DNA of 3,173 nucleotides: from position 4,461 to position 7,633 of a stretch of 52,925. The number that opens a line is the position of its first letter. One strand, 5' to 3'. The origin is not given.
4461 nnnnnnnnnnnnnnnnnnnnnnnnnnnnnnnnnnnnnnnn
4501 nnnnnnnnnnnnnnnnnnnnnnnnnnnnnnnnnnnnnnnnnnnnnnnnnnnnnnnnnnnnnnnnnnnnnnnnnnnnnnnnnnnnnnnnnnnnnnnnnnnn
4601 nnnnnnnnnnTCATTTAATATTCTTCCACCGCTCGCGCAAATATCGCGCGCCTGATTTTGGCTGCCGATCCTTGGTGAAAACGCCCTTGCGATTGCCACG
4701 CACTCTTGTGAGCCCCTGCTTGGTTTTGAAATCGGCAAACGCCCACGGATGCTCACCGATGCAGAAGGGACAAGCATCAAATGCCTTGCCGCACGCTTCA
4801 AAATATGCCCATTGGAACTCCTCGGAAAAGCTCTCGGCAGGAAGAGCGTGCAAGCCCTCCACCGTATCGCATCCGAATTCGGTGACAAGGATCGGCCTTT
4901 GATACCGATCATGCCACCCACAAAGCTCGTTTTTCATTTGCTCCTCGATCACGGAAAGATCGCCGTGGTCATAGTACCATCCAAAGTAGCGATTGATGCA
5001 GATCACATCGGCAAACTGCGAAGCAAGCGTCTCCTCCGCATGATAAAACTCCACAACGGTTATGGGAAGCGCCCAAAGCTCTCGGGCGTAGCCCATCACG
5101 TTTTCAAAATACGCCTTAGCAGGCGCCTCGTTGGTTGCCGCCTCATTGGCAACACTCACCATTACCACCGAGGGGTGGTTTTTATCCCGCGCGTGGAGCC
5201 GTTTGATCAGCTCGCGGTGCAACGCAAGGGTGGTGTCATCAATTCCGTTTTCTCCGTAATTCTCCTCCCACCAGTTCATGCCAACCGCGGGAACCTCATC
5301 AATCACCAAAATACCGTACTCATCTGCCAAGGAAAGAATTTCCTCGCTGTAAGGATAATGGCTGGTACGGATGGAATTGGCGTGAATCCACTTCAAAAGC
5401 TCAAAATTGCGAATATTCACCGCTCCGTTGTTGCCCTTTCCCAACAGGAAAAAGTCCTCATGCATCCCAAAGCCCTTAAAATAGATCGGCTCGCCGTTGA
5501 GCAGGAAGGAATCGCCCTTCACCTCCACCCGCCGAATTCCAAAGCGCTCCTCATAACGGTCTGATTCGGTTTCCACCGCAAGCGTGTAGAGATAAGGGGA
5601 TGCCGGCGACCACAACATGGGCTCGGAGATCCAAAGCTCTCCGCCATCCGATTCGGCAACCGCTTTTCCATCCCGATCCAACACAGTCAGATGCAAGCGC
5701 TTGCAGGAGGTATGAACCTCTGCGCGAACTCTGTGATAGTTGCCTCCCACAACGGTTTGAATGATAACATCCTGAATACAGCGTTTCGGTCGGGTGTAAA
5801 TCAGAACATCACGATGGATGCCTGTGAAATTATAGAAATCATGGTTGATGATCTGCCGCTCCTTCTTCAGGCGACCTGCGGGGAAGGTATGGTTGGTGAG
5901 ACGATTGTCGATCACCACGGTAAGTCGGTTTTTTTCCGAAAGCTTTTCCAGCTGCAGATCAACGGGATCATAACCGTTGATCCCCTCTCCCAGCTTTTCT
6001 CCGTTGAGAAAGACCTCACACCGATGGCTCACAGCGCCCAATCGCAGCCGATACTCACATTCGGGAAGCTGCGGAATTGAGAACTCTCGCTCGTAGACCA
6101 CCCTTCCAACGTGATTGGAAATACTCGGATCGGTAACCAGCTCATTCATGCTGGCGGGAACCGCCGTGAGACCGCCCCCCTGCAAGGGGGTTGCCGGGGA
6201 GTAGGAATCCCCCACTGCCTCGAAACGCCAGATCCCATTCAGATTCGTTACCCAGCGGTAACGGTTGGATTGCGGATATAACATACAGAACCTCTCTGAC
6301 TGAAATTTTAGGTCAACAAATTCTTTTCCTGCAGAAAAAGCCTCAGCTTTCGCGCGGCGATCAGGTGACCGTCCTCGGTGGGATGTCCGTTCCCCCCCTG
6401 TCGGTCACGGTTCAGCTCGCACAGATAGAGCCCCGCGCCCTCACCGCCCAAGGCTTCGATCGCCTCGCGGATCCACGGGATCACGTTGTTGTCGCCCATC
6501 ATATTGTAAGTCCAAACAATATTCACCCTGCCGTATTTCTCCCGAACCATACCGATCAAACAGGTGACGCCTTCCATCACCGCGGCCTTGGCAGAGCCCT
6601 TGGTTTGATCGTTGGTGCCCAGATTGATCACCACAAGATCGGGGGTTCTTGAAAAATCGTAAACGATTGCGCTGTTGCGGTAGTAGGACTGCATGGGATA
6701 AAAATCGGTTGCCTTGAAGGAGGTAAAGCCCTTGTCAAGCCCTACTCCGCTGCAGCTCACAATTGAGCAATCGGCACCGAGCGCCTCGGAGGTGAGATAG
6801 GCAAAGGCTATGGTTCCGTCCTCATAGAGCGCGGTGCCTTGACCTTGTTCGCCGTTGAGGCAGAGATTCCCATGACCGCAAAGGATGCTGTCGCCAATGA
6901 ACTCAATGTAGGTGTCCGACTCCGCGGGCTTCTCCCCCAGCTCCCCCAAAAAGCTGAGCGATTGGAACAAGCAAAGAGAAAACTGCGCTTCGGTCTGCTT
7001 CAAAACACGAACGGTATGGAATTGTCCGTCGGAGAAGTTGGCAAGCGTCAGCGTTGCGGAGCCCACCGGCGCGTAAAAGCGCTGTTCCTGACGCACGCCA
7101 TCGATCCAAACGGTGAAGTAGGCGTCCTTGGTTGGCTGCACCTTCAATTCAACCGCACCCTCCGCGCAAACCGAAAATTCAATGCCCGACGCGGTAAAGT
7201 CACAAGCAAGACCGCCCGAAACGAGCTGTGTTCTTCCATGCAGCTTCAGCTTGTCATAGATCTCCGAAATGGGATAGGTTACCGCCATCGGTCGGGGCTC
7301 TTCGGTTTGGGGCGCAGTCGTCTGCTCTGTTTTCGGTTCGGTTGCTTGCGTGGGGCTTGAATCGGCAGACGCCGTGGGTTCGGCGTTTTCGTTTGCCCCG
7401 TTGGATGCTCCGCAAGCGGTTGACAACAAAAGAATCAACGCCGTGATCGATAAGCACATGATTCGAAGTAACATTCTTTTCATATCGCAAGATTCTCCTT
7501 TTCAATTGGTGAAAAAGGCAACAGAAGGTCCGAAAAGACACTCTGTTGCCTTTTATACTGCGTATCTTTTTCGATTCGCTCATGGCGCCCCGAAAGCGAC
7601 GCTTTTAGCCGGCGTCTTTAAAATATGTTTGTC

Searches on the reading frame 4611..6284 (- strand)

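Call 14: search_protein_families(library=pfam, proteins=[window:4611-6284:-], max_evalue=0.0001)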
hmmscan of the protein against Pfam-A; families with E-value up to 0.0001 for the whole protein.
window:4611-6284:- (557 aa): 3 families
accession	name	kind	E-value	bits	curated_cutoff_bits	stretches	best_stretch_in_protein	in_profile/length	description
PF02836.23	Glyco_hydro_2_C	-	9.6e-64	215.8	21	1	253-557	1-301/302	Glycosyl hydrolases family 2, TIM barrel domain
PF02837.24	Glyco_hydro_2_N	-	1.1e-14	55.2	28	1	50-166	55-169/169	Glycosyl hydrolases family 2, sugar binding domain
PF00703.27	Glyco_hydro_2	-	5.4e-08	34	23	1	198-251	55-109/109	Glycosyl hydrolases family 2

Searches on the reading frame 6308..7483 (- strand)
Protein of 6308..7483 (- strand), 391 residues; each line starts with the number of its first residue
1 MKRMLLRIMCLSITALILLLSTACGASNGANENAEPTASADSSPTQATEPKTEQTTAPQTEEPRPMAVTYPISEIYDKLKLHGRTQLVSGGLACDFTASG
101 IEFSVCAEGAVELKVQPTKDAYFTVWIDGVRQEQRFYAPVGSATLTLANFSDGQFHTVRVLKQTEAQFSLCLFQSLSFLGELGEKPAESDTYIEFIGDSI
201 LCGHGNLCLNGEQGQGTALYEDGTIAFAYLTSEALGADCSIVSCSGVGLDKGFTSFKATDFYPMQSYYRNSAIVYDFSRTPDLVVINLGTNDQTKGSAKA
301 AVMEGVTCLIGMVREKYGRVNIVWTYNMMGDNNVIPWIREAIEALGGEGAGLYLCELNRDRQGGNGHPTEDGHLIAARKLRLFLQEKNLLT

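Call 14: search_protein_families(library=pfam, proteins=[window:6308-7483:-], max_evalue=0.0001)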
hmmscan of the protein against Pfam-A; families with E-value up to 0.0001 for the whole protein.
window:6308-7483:- (391 aa): 3 families
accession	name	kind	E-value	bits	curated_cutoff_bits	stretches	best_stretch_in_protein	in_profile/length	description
PF17996.7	CE2_N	-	4.5e-10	40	27.9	1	82-178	2-98/108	Carbohydrate esterase 2 N-terminal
PF13472.12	Lipase_GDSL_2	-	2.7e-08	34.9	32.9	1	195-373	1-176/178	GDSL-like Lipase/Acylhydrolase family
PF00657.28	Lipase_GDSL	-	8.5e-08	33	23.6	1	193-328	1-127/208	GDSL-like Lipase/Acylhydrolase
